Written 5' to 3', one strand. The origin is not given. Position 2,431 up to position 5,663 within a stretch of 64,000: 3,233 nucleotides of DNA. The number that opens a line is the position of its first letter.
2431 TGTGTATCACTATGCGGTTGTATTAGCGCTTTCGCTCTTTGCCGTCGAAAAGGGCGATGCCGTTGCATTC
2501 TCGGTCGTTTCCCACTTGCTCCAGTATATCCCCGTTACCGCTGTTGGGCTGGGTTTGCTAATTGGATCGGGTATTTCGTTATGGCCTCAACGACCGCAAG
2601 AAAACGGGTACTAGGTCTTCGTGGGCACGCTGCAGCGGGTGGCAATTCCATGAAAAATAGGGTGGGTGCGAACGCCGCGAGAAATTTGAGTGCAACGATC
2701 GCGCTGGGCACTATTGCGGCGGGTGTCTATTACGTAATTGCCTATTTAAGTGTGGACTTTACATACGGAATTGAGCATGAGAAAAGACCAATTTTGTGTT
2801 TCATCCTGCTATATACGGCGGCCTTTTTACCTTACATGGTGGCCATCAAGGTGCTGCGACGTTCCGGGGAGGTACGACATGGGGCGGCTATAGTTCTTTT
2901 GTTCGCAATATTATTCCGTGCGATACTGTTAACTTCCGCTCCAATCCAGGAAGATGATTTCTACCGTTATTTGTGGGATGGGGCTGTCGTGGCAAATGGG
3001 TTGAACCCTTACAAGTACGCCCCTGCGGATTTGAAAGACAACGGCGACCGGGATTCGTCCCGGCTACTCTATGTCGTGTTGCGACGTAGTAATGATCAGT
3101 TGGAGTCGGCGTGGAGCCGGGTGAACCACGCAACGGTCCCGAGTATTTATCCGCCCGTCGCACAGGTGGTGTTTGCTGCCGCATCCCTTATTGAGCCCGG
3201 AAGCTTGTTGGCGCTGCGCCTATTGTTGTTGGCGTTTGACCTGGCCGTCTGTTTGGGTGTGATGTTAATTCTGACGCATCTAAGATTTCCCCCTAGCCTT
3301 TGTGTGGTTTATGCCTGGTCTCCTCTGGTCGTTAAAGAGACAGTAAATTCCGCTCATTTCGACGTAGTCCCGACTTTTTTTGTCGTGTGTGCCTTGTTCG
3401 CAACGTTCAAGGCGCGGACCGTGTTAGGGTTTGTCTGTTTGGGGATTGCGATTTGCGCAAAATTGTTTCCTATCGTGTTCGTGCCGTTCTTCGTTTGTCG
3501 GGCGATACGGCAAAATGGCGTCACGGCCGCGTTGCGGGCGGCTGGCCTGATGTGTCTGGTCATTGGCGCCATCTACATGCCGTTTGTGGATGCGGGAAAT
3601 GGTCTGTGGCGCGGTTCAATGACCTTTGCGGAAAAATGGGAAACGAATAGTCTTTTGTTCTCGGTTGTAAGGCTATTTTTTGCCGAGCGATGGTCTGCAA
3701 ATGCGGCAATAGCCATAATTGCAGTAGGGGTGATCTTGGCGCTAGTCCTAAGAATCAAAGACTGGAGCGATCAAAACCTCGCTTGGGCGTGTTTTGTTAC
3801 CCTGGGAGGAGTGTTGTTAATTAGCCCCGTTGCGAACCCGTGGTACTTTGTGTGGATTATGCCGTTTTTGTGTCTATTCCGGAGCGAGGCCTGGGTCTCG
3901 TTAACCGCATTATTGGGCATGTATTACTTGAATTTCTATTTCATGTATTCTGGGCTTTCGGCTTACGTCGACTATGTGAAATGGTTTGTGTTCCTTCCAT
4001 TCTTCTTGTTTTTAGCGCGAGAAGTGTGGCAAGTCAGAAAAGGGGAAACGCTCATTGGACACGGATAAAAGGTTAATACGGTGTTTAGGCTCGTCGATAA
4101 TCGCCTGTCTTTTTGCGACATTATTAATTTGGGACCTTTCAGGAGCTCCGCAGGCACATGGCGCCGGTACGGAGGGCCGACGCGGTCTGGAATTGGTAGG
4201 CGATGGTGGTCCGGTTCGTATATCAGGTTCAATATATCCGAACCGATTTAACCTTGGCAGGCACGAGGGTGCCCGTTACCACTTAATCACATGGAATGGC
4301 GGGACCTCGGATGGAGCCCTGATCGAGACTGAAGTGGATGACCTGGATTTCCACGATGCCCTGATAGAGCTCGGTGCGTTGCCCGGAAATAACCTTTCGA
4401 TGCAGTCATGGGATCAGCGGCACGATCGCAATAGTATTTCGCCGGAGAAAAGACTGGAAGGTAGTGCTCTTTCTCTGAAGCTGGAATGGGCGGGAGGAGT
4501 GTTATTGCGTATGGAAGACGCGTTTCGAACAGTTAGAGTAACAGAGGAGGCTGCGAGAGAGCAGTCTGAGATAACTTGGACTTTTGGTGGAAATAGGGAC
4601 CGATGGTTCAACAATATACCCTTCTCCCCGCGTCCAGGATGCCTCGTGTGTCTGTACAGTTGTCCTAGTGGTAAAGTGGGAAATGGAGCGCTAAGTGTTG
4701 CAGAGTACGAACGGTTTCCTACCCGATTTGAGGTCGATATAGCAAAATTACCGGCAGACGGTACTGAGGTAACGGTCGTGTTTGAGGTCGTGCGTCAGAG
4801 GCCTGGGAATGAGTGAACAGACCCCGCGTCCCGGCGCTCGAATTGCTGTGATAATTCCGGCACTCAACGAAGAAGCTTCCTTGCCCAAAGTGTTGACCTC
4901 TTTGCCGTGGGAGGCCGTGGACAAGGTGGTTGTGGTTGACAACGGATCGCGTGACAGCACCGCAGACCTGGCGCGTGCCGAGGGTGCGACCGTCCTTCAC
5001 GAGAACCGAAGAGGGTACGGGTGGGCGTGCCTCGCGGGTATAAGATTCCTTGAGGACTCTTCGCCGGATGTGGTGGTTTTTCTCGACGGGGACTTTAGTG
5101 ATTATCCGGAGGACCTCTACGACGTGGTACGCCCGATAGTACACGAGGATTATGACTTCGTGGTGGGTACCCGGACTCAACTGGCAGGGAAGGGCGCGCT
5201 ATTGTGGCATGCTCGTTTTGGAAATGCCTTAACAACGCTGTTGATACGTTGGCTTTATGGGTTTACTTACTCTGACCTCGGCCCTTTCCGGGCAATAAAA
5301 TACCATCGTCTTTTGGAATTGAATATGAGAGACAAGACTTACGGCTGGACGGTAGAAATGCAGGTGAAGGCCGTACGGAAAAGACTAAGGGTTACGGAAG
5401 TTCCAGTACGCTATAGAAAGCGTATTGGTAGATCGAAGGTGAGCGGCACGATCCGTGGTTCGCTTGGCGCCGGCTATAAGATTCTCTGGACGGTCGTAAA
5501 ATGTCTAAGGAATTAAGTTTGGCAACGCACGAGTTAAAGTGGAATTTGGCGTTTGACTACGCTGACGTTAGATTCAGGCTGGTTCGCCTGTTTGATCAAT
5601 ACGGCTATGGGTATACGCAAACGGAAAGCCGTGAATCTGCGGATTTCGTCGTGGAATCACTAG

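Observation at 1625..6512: Six-gene translationally coupled glycosylation module inserted right after tRNA-Arg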

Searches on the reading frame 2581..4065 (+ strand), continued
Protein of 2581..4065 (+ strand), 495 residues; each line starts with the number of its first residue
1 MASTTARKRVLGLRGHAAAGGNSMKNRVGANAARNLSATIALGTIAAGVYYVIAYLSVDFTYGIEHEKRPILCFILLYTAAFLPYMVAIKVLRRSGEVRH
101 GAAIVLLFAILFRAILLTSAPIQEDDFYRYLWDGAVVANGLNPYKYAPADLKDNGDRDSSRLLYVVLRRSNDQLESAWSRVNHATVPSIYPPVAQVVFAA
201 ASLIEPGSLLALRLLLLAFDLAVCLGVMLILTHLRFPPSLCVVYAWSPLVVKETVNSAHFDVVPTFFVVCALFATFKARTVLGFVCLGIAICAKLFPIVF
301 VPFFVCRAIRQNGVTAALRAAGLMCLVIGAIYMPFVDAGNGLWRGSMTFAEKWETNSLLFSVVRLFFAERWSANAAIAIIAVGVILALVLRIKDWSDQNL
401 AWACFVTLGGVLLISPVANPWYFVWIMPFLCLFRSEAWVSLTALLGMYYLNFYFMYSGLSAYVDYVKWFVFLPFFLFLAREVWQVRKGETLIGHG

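Call 20: find_related_loci(query=A1, collection=genome_contigs, flank=10000)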
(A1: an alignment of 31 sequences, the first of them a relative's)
Query A1 (495 aa) in genome_contigs; peptide patterns used: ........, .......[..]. (x = any residue, [..] = any of these).
599 stretches matched a pattern (row limit reached: there are more); 593 encode a relative of the query (tblastn E <= 1e-3); the best 80 are kept; 80 distinct loci.
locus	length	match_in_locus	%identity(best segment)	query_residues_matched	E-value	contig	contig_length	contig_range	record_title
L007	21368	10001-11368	46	34-488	1e-127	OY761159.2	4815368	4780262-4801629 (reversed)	MAG: Candidatus Binatia bacterium isolate a3054953-5fa8-48fb-90a5-e173aac96f7a genome assembly, chromosome: 1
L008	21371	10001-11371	47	34-489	4e-127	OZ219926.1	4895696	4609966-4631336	MAG: Thermodesulfobacteriota bacterium isolate 21442c6b-cc68-4f82-8039-a5361455a999 genome assembly, chromosome: 3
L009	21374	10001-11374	47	30-483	3e-126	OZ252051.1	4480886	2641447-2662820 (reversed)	MAG: uncultured Candidatus Binatia bacterium isolate b4184f84-54dd-4777-b1f7-7d436cdf621f genome assembly, chromosome: 1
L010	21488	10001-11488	45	3-489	1e-126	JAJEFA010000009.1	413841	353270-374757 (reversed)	MAG: Candidatus Binatia bacterium isolate p16x34bins.64 k141_112509, whole genome shotgun sequence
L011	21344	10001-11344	46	42-489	8e-123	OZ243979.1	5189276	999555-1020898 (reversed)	MAG: uncultured Candidatus Binatia bacterium isolate 1ea5a42d-c5b0-4d9d-a207-f079449ea76f genome assembly, chromosome: 1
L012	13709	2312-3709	47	25-487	2e-122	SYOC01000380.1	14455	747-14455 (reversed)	MAG: Proteobacteria bacterium isolate F1-80-MAGs139 F1-80__c691564, whole genome shotgun sequence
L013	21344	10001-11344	46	42-489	8e-122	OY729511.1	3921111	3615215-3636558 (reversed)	MAG: Candidatus Binatia bacterium isolate 9e32f69c-91e7-4ea3-9a30-d9bf58b5a9ec genome assembly, chromosome: 1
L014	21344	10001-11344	46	42-489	3e-121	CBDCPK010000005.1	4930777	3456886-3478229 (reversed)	MAG: uncultured Candidatus Binatia bacterium isolate e85f1b99-d511-4c74-aca6-82eb56c94599 genome assembly, contig: chrom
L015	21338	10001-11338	47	49-489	6e-120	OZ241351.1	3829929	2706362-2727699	MAG: uncultured Candidatus Binatia bacterium isolate 5f0d318e-1668-4b86-9731-a3c73843edec genome assembly, chromosome: 1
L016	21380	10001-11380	45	34-492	7e-120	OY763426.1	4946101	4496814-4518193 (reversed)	MAG: Candidatus Binatia bacterium isolate bff738c7-9683-4f94-b287-c2cb1e0b670a genome assembly, chromosome: 1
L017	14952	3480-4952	44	11-492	2e-119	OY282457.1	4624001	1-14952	MAG: uncultured Candidatus Binatia bacterium genome assembly, chromosome: 1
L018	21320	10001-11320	47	50-489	3e-119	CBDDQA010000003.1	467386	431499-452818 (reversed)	MAG: uncultured Candidatus Binatia bacterium isolate 6ae7d3f7-6f3a-412e-99ff-c928d72fc6b4 genome assembly, contig: conti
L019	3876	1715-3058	44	43-490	2e-121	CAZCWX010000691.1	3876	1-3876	MAG TPA_asm: uncultured Enterobacteriaceae bacterium isolate binchicken_co31_407 genome assembly, contig: k141_5388893,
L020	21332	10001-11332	46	41-487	6e-119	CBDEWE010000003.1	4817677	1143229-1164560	MAG: uncultured Candidatus Binatia bacterium isolate a8241130-b51f-4fa7-9d5c-c617c4ae5504 genome assembly, contig: conti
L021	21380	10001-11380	45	34-492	7e-119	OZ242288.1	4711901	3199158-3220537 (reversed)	MAG: uncultured Candidatus Binatia bacterium isolate 92a940bf-e797-4da1-8ec4-eab1d584ba41 genome assembly, chromosome: 1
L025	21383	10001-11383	48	28-487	3e-115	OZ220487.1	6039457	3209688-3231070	MAG: uncultured Candidatus Binatia bacterium isolate d2d8104a-f810-4fb4-bb0c-dc82b69497ba genome assembly, chromosome: 1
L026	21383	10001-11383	48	28-487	3e-115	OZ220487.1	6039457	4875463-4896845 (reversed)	MAG: uncultured Candidatus Binatia bacterium isolate d2d8104a-f810-4fb4-bb0c-dc82b69497ba genome assembly, chromosome: 1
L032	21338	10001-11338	44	42-483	2e-107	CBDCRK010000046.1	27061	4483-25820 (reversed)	MAG: uncultured Candidatus Binatia bacterium isolate c14ce093-c1b4-4a9f-a633-4da5294aefe4 genome assembly, contig: conti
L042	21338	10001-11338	41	42-484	8e-83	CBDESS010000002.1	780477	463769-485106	MAG: uncultured Candidatus Binatia bacterium isolate d285014b-b5bd-45bc-989a-fc635d2899d5 genome assembly, contig: conti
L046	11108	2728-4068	35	40-482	1e-81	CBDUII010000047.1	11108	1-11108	MAG TPA_asm: uncultured bacterium isolate SRR12887795_binner13_Refined_1 genome assembly, contig: ERZ24945578.661, whole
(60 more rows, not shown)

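Call 24: list_cluster_members(proteins=[P0001, P0121, P0122])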
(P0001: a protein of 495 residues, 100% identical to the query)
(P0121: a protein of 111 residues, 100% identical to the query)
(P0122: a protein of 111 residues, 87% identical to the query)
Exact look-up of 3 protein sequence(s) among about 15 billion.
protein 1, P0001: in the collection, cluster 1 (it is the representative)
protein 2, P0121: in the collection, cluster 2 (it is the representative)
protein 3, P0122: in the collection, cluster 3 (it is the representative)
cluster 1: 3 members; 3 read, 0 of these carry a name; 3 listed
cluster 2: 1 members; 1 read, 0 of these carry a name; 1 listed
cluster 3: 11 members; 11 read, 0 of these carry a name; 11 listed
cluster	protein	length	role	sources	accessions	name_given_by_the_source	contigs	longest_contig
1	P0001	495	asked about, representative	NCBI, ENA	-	-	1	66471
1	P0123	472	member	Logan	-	-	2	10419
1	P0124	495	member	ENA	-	-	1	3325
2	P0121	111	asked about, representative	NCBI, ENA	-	-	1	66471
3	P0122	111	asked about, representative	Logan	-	-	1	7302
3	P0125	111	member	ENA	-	-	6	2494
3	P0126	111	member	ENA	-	-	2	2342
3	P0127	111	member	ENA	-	-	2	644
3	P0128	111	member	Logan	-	-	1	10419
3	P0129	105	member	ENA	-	-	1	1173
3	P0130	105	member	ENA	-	-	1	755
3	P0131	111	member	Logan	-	-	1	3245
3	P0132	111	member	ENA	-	-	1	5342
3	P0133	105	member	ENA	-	-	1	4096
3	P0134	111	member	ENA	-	-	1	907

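Call 50: search_solved_structures(query=A1, max_evalue=1, show_alignments=2)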
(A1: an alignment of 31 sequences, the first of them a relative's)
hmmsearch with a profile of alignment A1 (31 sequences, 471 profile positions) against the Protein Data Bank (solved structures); distinct sequences matched with E-value up to 1: 0.

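Call 55: predict_structure(alignment_id=A4)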
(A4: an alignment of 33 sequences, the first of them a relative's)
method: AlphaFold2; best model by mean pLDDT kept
length: 707 residues; sequences in the alignment: 33
mean_pLDDT: 70.0   pTM: 0.64
mean pLDDT of the five models: 70.0, 68.2, 68.0, 66.3, 59.6
residues with pLDDT >= 90: 138; 70-90: 296; 50-70: 101; < 50: 172
segments of 3 or more residues with pLDDT < 50: 460-484, 488-503, 532-566, 573-599, 620-686
pLDDT, mean of each block of 10 residues (from residue 1): 91 94 79 73 88 90 87 94 80 70 79 84 68 86 83 80 79 77 86 94 92 90 68 86 96 96 90 94 95 97 86 74 66 85 88 91 89 89 78 69 81 71 79 80 81 70 38 36 48 36 53 71 68 41 36 33 48 44 40 41 60 60 40 34 26 26 24 29 51 71 69
secondary structure, 60 per line:
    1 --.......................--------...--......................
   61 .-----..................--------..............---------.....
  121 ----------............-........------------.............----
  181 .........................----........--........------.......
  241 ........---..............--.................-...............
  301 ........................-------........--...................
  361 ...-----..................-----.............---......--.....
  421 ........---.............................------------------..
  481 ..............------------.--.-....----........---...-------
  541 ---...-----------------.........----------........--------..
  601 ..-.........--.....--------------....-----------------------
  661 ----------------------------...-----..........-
elements in order (helices of 4 or more, strands of 3 or more residues): H3-25 H39-61 H67-84 H93-106 H116-120 H131-142 H144-151 H164-176 H181-205 H210-217 H220-227 H234-248 H252-265 H268-284 H286-324 H332-339 H342-363 H369-386 H392-404 H408-413 H416-428 H432-460 H479-494 E512-515 E520-527 E544-546 H564-572 H583-590 E599-602 E604-612 E615-619 E634-637 E697-706

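Call 59: fold_search(model_id=the predicted structure, library=pdb)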
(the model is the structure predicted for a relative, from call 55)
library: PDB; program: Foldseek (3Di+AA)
matches with E <= 10: 236; with E <= 0.001: 1
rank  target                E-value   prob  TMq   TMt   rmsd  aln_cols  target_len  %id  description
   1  9wno_A                8.9e-04  1.00  0.38  0.62   8.1       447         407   15  Cryo-EM structure of Candida glabrata GPI mannosyltransferase I bound to Dol-P-Man (released 2025-12-03)
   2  7wld_U                1.1e-03  1.00  0.36  0.56   7.2       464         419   14  Cryo-EM structure of the human glycosylphosphatidylinositol transamidase complex at 2.53 Angstrom resolution (released 2022-04-27)
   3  8imx_U                2.2e-03  1.00  0.35  0.54   7.8       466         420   14  Cryo-EM structure of GPI-T with a chimeric GPI-anchored protein (released 2023-08-16)
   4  9ub7_B                2.8e-03  1.00  0.38  0.63   6.3       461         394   15  Structure of glycosylphosphatidylinositol transamidase,state 1 (released 2026-04-08)
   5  9dm5                  4.5e-03  1.00  0.31  0.52   8.1       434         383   15  Product-Bound mannosyltransferase PimE (released 2025-06-25)
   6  9s6r_A                4.7e-03  1.00  0.39  0.67   5.3       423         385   15  Ternary cryo-EM structure of yeast ALG3 with Dol25-PP-GlcNAc2Man5, Dol25-P-Man, and Fab (released 2026-03-18)
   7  9dm7_A                2.0e-02  1.00  0.31  0.54   8.3       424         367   16  mannosyltransferase PimE in complex with Fab_E6 (released 2025-06-25)
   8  7w72_U                2.7e-02  1.00  0.35  0.53   7.8       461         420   15  Structure of a human glycosylphosphatidylinositol (GPI) transamidase (released 2022-02-16)
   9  5f15                  5.6e-02  1.00  0.24  0.31   9.4       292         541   17  Crystal Structure of ArnT from Cupriavidus metallidurans bound to Undecaprenyl phosphate (released 2016-02-17)
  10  9s6s_A                1.3e-01  0.80  0.22  0.28  22.7       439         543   14  Ternary cryo-EM structure of human ALG9 with Dol25-PP-GlcNAc2Man6, Dol25-P-Man and Fab (released 2026-03-18)
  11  7oci_F                1.5e-01  0.87  0.22  0.25  16.3       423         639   12  Cryo-EM structure of yeast Ost6p containing oligosaccharyltransferase complex (released 2022-02-16)
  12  6ezn_F                2.4e-01  0.77  0.22  0.24  17.3       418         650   13  Cryo-EM structure of the yeast oligosaccharyltransferase (OST) complex (released 2018-01-17)
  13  5xf1_A                3.7e-01  0.08  0.10  0.13  27.7       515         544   14  Structure of the Full-length glucagon class B G protein-coupled receptor (released 2017-05-24)
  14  5dse_A                4.2e-01  0.10  0.10  0.12  24.0       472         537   13  Crystal Structure of the TTC7B/Hyccin Complex (released 2015-12-02)
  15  8agc_A                4.6e-01  0.84  0.27  0.27  17.7       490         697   12  Structure of yeast oligosaccharylransferase complex with lipid-linked oligosaccharide and non-acceptor peptide bound (released 2022-12-07)
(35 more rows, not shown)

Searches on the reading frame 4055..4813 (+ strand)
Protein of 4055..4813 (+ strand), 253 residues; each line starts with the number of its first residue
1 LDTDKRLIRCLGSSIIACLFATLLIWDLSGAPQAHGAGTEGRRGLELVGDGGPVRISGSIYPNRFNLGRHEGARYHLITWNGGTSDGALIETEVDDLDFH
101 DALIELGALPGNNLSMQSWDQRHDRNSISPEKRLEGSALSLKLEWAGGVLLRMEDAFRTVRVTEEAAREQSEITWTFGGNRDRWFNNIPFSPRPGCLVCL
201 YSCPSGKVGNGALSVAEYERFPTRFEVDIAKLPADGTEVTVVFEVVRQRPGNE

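Call 5: search_protein_families(library=pfam, proteins=[window:4055-4813:+], max_evalue=0.01)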
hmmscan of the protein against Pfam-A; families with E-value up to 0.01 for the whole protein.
window:4055-4813:+ (253 aa): 0 families

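Call 6: search_protein_families(library=ncbifam, proteins=[window:4055-4813:+], max_evalue=0.01)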
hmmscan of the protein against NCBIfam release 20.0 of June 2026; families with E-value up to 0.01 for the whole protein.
window:4055-4813:+ (253 aa): 1 family
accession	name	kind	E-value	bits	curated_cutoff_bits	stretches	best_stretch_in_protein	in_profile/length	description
NF040466.1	ydjY_domain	domain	1.1e-18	67.6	50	1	70-245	19-180/181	YdjY domain-containing protein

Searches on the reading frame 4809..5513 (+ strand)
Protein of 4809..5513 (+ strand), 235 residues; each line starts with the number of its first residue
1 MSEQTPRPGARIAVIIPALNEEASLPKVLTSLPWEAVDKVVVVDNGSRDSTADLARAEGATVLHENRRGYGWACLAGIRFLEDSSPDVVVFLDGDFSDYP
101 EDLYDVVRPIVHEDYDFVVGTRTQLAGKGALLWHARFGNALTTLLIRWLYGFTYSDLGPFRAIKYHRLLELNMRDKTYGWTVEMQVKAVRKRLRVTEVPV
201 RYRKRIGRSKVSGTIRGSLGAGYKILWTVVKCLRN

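Call 5: search_protein_families(library=pfam, proteins=[window:4809-5513:+], max_evalue=0.01)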
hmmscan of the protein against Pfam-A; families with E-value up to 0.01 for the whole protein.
window:4809-5513:+ (235 aa): 2 families
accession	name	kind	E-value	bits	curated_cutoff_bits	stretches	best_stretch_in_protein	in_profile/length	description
PF00535.33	Glycos_transf_2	-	2.2e-20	73.7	23.3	1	14-153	2-149/168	Glycosyl transferase family 2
PF13641.12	Glyco_tranf_2_3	-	1.9e-05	25.3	27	1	11-122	2-123/230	Glycosyltransferase like family 2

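Call 6: search_protein_families(library=ncbifam, proteins=[window:4809-5513:+], max_evalue=0.01)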
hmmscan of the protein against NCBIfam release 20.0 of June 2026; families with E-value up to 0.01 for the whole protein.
window:4809-5513:+ (235 aa): 14 families
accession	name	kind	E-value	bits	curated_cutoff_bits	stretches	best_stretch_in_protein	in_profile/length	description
TIGR04182.1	glyco_TIGR04182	equivalog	1.4e-35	123.1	325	1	12-232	2-217/293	S-layer glycoprotein N-glycosyltransferase AglJ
NF041391.1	DPhHxTase_Halo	equivalog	1.8e-19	69.6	375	1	18-213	3-194/213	dolichyl-phosphate hexose transferase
NF010496.0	PRK13915.1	equivalog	1.5e-14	53.8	262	1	9-120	30-153/307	glucosyl-3-phosphoglycerate synthase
NF058614.1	PPMAGASynPpgS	equivalog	7e-14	51.8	370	1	13-126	3-117/226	polyprenyl-phospho-N-acetylgalactosaminyl synthase PpgS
TIGR04283.1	glyco_like_mftF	equivalog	1.7e-12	47.5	182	1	12-151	1-137/221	TIGR04283 family arsenosugar biosynthesis glycosyltransferase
NF007986.1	PRK10714.1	equivalog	5.8e-09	35.4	529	1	11-163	7-164/316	undecaprenyl-phosphate 4-deoxy-4-formamido-L-arabinose transferase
NF041865.1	EpsU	equivalog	3.7e-08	32.8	700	1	8-97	37-134/394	exopolysaccharide biosynthesis GT2 family glycosyltransferase EpsU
TIGR03469.1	HpnB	hypoth_equivalog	4.6e-07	29.2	379.25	1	11-118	45-168/386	hopene-associated glycosyltransferase HpnB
TIGR03965.1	mycofact_glyco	equivalog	5.1e-06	25.6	280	1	9-104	73-173/467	mycofactocin biosynthesis glycosyltransferase MftF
NF047588.1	GlcsyltransPgfSStrep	equivalog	9.6e-05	21.7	500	1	11-127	2-126/308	glycosyltransferase PgfS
NF045692.1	OglycostaseCruG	equivalog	0.00011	21.2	600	1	10-118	41-160/386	2'-O-glycosyltransferase CruG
NF041875.1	EPS_EpsD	equivalog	0.00012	21.6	370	1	13-101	2-95/325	exopolysaccharide biosynthesis glycosyltransferase EpsD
NF038302.1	EPS_HpsE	equivalog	0.00051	19.1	300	1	12-95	3-96/307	hormogonium polysaccharide biosynthesis glycosyltransferase HpsE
NF007482.0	PRK10073.1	equivalog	0.0067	15.5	423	0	11-105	7-104/334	glycosyltransferase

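Call 26: search_solved_structures(query=window:4809-5513:+, max_evalue=0.001)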
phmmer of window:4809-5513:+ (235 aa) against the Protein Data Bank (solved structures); distinct sequences matched with E-value up to 0.001: 11.
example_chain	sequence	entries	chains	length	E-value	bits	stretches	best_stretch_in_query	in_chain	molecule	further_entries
9bhc_C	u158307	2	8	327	4.1e-09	39.5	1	8-212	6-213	Undecaprenyl-phosphate 4-deoxy-4-formamido-L-arabinose transferase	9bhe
8vxh_A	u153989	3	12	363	5.1e-09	39.1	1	8-212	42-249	Undecaprenyl-phosphate 4-deoxy-4-formamido-L-arabinose transferase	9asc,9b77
9hwj_A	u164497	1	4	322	3.6e-08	36.4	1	8-212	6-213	Undecaprenyl-phosphate 4-deoxy-4-formamido-L-arabinose transferase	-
4y6n_A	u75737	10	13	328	3.9e-08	36.2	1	6-98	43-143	Glucosyl-3-phosphoglycerate synthase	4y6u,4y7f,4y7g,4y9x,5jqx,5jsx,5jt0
3e25_A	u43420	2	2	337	4.2e-08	36.1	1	6-98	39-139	Putative uncharacterized protein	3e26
4ddz_A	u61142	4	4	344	4.5e-08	36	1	6-98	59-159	GLUCOSYL-3-PHOSPHOGLYCERATE SYNTHASE (GpgS) | Glucosyl-3-phosphoglycerate synthase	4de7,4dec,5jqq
7pdo_A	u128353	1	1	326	2.4e-06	30.4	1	6-120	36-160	Glucosyl-3-phosphoglycerate synthase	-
7p5l_A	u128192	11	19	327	2.5e-06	30.4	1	6-120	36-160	Glucosyl-3-phosphoglycerate synthase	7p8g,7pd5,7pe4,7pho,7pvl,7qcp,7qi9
3f1y_A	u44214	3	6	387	3.6e-06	29.8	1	36-160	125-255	Mannosyl-3-phosphoglycerate synthase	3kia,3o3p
3ckj_A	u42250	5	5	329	9.6e-06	28.4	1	6-112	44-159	Putative uncharacterized protein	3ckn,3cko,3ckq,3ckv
5mlz_A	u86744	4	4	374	0.00017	24.3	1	10-130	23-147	Dolichol monophosphate mannose synthase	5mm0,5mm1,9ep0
